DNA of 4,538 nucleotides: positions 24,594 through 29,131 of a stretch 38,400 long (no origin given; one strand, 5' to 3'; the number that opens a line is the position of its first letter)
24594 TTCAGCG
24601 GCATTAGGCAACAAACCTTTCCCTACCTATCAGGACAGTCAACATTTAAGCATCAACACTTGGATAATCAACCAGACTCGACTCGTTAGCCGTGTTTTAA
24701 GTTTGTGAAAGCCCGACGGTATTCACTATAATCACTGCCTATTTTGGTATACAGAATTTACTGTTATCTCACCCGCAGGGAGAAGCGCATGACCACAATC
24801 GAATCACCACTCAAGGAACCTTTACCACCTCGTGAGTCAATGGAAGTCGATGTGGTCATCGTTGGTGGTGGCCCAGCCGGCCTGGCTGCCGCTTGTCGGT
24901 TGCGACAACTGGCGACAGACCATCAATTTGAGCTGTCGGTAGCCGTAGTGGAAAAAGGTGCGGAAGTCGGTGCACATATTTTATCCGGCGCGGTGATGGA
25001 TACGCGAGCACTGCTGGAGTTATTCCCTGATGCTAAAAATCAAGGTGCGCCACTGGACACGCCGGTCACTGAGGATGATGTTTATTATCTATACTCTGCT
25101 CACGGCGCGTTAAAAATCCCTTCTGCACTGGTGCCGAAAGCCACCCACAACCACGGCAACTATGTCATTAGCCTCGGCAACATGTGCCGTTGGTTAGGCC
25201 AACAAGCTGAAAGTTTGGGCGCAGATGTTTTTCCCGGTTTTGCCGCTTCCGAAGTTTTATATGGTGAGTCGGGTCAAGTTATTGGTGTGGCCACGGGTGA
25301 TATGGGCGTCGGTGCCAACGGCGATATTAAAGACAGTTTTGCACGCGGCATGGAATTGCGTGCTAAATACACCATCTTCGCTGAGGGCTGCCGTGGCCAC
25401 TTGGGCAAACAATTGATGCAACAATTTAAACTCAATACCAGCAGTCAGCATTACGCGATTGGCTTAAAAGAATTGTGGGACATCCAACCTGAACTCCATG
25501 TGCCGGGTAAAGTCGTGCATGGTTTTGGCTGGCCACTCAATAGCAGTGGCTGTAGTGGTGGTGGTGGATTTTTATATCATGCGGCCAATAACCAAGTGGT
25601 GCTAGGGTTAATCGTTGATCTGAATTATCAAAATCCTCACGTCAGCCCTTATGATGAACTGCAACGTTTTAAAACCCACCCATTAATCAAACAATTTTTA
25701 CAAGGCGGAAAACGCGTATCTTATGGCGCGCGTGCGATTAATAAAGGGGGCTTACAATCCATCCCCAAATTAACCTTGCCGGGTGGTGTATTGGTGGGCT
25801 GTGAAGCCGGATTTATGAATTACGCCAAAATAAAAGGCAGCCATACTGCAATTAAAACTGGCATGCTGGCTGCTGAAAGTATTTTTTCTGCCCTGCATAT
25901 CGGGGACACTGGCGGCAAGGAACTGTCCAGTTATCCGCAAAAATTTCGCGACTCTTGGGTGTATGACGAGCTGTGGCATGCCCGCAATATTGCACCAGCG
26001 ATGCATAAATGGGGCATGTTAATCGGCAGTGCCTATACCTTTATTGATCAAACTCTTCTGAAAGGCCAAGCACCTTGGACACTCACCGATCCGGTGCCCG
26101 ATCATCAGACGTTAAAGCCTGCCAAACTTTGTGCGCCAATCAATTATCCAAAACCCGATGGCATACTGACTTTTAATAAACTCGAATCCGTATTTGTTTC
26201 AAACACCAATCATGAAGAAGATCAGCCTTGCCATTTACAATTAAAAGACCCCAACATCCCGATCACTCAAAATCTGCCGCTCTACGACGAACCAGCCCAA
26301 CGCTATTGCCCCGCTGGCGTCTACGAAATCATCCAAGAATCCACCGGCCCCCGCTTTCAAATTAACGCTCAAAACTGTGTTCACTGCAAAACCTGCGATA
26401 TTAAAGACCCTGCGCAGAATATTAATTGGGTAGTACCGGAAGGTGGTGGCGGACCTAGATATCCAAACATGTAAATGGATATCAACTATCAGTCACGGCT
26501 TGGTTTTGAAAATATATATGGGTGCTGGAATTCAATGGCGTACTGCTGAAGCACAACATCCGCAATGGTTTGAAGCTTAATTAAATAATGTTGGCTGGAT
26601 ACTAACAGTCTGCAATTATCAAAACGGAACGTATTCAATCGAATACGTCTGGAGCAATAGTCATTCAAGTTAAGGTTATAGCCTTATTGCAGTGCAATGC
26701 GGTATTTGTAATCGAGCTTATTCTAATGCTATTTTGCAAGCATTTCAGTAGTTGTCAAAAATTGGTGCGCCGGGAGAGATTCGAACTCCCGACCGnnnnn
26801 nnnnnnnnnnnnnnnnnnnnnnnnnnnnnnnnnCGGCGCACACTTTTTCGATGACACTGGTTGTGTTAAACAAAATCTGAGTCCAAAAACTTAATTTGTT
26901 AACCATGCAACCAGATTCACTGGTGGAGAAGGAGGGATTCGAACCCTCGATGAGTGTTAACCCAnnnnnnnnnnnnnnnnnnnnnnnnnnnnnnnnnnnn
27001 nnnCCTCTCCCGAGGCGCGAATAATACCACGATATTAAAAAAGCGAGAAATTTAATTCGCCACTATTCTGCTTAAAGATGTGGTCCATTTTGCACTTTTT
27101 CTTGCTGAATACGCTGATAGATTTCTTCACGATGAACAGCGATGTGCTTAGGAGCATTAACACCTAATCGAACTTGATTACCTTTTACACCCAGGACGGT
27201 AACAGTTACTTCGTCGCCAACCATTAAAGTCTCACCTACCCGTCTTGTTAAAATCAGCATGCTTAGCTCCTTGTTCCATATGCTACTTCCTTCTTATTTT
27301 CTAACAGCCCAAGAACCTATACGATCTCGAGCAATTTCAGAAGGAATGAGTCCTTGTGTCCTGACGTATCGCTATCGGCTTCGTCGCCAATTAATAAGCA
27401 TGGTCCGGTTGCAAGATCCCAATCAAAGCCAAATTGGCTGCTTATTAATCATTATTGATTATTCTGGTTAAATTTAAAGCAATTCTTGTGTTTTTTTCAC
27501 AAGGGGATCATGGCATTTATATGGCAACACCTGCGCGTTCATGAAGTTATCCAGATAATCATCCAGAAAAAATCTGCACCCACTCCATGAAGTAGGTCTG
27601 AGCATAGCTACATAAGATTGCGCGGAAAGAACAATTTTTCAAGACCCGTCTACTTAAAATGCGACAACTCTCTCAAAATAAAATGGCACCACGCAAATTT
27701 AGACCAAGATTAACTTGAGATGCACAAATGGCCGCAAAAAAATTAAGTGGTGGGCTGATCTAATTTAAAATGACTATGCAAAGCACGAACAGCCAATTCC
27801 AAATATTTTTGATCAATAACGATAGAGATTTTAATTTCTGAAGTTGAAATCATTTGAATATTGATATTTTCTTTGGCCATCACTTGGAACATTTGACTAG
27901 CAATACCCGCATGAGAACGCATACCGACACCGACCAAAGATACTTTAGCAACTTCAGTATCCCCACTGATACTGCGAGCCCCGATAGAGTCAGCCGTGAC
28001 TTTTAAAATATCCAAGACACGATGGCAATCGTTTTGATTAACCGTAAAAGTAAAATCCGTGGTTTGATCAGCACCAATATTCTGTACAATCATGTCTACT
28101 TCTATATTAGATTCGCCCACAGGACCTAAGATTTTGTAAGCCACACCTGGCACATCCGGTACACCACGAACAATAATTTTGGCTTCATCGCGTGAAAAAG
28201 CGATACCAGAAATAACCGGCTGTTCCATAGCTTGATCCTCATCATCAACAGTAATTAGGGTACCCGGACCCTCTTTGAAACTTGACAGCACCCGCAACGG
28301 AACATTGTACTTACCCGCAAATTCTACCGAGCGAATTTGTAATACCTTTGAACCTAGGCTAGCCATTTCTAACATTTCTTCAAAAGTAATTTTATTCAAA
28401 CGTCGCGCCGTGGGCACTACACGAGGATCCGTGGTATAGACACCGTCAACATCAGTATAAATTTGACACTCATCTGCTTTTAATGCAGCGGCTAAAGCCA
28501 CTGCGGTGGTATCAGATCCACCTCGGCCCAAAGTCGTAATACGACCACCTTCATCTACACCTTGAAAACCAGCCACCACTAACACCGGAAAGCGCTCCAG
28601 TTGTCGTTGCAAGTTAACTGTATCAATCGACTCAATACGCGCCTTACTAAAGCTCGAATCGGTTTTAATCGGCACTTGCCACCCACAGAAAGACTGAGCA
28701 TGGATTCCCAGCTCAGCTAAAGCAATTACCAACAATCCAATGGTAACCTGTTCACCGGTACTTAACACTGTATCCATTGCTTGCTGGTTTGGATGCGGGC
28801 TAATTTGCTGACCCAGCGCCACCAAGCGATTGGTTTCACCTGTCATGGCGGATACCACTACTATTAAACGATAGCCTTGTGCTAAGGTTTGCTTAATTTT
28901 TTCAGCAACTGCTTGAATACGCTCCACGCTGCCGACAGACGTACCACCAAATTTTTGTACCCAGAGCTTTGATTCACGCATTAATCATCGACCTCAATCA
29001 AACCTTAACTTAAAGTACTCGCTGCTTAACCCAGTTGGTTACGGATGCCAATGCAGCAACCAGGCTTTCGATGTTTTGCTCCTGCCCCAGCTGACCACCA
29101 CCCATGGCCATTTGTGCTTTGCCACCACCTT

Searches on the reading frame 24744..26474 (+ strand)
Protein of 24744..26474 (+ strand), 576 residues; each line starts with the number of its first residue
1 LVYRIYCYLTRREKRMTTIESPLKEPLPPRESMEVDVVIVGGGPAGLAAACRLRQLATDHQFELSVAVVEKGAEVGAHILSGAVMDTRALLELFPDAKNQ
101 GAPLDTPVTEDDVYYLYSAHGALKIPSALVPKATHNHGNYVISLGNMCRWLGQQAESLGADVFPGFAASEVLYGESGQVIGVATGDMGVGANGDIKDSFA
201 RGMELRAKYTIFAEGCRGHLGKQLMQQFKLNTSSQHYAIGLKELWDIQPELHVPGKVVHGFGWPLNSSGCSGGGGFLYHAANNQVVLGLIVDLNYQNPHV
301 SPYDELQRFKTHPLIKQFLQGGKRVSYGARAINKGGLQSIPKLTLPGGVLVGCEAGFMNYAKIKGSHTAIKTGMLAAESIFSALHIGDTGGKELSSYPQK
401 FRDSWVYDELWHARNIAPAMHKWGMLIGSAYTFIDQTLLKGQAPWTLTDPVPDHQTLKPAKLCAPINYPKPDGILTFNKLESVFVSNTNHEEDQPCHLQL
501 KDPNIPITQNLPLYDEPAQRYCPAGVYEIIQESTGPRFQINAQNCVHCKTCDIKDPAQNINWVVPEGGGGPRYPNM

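Call 7: search_protein_families(library=pfam, proteins=[window:24744-26474:+], max_evalue=0.001)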
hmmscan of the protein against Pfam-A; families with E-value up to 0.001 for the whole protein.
window:24744-26474:+ (576 aa): 9 families
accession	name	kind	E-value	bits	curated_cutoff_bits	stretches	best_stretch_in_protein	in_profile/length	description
PF05187.19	Fer4_ETF_QO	-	8e-50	167.8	24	1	473-573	1-103/104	Electron transfer flavoprotein-ubiquinone oxidoreductase, 4Fe-4S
PF21162.3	ETFQO_UQ-bd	-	4.2e-38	130.2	27.7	1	237-332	1-96/96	ETF-QO, ubiquinone-binding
PF01266.30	DAO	-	1.2e-08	35.3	27.9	1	36-77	1-36/353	FAD dependent oxidoreductase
PF13450.12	NAD_binding_8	-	1.2e-07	32.3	21.9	1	39-84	1-40/68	NAD(P)-binding Rossmann-like domain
PF00890.30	FAD_binding_2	-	4e-07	30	20.4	1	36-79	1-38/414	FAD binding domain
PF01946.23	Thi4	-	5.3e-06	26.3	26.2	1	32-114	15-90/235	Thi4 family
PF07992.20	Pyr_redox_2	-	1.4e-05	25.1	26.1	1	36-77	2-33/291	Pyridine nucleotide-disulphide oxidoreductase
PF01494.25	FAD_binding_3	-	3.4e-05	23.7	22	0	34-58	1-25/349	FAD binding domain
PF05834.18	Lycopene_cycl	-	0.00049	19.7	23.4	1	36-75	1-36/380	Lycopene cyclase protein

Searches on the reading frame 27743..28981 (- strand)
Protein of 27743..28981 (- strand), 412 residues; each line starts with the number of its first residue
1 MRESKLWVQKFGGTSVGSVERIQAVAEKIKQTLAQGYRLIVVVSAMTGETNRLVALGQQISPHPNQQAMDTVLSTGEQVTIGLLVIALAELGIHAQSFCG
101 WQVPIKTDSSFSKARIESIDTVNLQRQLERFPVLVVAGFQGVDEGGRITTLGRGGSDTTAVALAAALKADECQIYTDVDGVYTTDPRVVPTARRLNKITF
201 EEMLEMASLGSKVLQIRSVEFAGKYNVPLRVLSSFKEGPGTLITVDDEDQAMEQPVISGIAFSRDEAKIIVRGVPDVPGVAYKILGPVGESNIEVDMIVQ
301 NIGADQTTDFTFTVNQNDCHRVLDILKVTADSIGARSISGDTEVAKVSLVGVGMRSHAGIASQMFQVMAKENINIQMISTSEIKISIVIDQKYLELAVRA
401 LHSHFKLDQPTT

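Call 7: search_protein_families(library=pfam, proteins=[window:27743-28981:-], max_evalue=0.001)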
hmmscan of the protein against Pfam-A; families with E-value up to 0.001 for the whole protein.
window:27743-28981:- (412 aa): 4 families
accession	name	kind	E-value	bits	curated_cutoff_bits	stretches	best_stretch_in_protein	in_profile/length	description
PF00696.33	AA_kinase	-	1.7e-52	178.9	24.9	1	5-233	1-234/234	Amino acid kinase family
PF22468.2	ACT_9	-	3.4e-33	113.6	27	2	347-405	1-61/61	ACT domain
PF13840.12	ACT_7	-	2.7e-18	66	27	1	343-403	5-65/65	ACT domain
PF01842.31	ACT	-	6.3e-14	51.9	27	2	271-327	5-62/66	ACT domain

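Call 11: list_cluster_members(proteins=[P0001, P0004, P0005, window:27743-28981:-, window:18732-19481:-, window:24744-26474:+])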
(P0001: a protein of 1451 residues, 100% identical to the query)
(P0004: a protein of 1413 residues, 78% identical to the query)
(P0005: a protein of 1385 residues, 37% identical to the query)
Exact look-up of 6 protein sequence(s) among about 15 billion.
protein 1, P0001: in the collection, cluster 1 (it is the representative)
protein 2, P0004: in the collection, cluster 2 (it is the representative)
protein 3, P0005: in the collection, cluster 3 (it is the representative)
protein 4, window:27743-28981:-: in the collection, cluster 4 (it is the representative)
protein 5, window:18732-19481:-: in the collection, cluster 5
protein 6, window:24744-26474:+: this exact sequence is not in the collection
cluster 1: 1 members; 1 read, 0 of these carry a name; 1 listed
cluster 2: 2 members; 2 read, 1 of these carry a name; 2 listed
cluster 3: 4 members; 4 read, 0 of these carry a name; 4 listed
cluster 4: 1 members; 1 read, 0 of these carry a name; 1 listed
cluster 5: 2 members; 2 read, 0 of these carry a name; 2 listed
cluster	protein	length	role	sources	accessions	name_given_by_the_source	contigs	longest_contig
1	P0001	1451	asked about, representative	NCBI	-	-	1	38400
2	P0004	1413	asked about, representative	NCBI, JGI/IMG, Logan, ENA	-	-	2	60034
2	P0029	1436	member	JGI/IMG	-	hypothetical protein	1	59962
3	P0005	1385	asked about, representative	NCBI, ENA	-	-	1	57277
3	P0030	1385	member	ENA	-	-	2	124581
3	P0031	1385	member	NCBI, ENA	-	-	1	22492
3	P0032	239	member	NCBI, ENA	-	-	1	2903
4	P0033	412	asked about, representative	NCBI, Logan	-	-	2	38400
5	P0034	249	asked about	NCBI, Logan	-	-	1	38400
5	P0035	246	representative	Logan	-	-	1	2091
